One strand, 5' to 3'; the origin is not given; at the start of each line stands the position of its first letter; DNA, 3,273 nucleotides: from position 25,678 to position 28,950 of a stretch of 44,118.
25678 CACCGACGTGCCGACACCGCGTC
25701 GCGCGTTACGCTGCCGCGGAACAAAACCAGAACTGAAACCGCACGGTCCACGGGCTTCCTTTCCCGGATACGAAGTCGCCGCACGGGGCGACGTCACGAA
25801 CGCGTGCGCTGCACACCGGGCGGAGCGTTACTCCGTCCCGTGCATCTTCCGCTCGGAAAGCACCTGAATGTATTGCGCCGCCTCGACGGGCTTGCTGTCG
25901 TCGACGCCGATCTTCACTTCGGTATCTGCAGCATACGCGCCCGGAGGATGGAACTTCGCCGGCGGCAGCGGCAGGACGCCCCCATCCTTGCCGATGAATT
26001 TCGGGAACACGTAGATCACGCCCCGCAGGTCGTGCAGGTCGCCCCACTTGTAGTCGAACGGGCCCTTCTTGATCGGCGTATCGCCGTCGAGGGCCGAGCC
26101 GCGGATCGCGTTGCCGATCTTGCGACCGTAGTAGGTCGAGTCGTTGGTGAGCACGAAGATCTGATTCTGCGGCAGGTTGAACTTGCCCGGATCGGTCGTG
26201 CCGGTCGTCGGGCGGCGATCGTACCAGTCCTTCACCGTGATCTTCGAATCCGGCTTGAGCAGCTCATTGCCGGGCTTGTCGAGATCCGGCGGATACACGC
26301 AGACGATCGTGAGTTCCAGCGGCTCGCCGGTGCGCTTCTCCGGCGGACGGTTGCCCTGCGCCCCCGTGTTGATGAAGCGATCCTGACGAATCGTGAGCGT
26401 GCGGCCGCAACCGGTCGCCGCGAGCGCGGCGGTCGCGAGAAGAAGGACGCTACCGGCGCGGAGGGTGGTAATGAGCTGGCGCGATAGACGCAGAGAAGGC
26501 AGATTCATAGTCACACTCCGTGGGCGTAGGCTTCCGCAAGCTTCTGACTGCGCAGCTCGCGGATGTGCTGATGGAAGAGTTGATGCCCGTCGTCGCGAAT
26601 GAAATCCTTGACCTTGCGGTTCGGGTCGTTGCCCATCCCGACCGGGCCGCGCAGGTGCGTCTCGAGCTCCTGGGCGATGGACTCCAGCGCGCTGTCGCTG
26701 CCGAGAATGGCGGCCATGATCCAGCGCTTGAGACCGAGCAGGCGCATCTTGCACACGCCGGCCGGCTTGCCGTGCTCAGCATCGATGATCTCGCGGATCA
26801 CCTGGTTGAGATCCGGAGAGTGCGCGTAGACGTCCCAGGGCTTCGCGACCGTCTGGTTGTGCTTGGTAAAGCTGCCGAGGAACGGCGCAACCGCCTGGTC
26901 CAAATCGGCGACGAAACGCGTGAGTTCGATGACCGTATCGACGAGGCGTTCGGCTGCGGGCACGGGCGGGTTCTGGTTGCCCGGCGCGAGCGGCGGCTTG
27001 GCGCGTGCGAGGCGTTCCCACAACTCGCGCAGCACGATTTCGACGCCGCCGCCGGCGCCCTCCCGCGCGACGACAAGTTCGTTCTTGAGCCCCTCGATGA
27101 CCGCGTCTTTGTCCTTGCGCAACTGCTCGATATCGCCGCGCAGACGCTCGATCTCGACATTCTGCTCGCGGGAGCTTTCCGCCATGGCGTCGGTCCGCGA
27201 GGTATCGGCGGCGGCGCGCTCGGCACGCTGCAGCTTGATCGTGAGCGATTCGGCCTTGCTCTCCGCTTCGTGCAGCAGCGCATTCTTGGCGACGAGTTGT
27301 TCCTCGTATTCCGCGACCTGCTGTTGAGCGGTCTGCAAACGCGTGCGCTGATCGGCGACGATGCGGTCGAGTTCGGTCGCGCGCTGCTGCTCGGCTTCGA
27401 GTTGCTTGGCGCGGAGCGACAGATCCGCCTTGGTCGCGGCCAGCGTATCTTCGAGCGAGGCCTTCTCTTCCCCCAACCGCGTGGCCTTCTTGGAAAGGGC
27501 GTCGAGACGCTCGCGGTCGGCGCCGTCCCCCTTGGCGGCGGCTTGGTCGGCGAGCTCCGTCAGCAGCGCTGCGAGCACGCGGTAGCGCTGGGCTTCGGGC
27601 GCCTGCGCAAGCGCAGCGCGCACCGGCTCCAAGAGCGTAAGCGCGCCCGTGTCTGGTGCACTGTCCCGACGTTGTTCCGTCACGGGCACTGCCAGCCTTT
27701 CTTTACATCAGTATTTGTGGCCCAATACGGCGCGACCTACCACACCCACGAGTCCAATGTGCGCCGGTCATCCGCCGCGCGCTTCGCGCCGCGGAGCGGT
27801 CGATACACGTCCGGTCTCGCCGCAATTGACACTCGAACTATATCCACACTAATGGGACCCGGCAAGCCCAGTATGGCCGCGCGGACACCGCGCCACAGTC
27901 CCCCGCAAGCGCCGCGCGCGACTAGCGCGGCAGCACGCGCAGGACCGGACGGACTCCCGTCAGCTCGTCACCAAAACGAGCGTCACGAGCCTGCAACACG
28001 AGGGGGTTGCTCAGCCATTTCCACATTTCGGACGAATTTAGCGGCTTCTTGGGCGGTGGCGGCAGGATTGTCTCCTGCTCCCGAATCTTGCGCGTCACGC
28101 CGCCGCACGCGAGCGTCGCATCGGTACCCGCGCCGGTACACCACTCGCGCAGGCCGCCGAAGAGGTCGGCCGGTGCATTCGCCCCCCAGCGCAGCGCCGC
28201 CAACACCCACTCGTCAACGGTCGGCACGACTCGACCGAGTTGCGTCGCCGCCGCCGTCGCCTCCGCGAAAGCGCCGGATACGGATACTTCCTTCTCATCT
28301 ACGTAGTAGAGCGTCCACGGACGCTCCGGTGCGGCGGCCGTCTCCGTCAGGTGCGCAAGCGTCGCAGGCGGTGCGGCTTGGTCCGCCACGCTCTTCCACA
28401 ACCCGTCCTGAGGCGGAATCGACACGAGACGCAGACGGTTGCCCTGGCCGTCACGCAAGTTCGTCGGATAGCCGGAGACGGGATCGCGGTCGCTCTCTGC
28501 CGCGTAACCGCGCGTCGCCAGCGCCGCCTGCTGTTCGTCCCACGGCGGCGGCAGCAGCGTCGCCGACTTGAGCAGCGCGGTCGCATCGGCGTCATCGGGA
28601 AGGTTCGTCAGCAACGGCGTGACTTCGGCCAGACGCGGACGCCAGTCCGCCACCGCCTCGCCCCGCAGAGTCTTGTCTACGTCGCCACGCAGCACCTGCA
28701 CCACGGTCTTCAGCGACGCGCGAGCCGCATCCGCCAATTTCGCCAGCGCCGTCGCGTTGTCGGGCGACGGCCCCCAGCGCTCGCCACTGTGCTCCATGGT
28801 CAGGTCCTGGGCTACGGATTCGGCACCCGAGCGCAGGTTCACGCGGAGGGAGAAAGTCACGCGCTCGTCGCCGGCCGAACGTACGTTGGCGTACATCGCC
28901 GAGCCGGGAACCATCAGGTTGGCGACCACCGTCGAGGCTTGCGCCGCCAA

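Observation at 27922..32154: PpkA-like membrane pseudokinase fused to a TagR-like FGE-sulfatase domain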

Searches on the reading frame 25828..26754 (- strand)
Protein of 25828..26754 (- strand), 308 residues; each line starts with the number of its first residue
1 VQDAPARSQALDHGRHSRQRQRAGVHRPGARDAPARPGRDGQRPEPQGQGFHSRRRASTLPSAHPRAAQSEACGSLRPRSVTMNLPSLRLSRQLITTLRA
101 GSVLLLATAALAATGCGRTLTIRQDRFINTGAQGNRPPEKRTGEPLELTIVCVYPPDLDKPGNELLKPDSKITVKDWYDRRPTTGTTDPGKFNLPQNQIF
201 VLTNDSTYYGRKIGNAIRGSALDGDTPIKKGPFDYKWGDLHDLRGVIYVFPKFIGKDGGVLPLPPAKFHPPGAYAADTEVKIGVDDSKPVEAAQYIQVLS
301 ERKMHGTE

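Call 7: search_protein_families(library=pfam, proteins=[window:25828-26754:-], max_evalue=0.01)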
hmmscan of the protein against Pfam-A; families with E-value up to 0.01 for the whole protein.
window:25828-26754:- (308 aa): 0 families

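Call 37: search_protein_families(library=pfam, proteins=[window:25828-26754:-], max_evalue=1)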
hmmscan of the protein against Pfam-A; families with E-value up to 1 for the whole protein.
window:25828-26754:- (308 aa): 0 families

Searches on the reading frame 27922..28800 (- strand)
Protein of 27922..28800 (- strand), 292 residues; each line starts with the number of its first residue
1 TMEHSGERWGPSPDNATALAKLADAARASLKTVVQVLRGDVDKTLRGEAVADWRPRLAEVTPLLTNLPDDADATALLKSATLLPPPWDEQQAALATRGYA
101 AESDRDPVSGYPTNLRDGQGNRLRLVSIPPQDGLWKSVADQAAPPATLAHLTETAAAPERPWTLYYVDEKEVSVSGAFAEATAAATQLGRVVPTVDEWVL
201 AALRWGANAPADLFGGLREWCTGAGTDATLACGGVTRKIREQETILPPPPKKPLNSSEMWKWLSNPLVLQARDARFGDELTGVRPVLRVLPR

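Call 7: search_protein_families(library=pfam, proteins=[window:27922-28800:-], max_evalue=0.01)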
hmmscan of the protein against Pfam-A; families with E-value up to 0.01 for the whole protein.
window:27922-28800:- (292 aa): 0 families
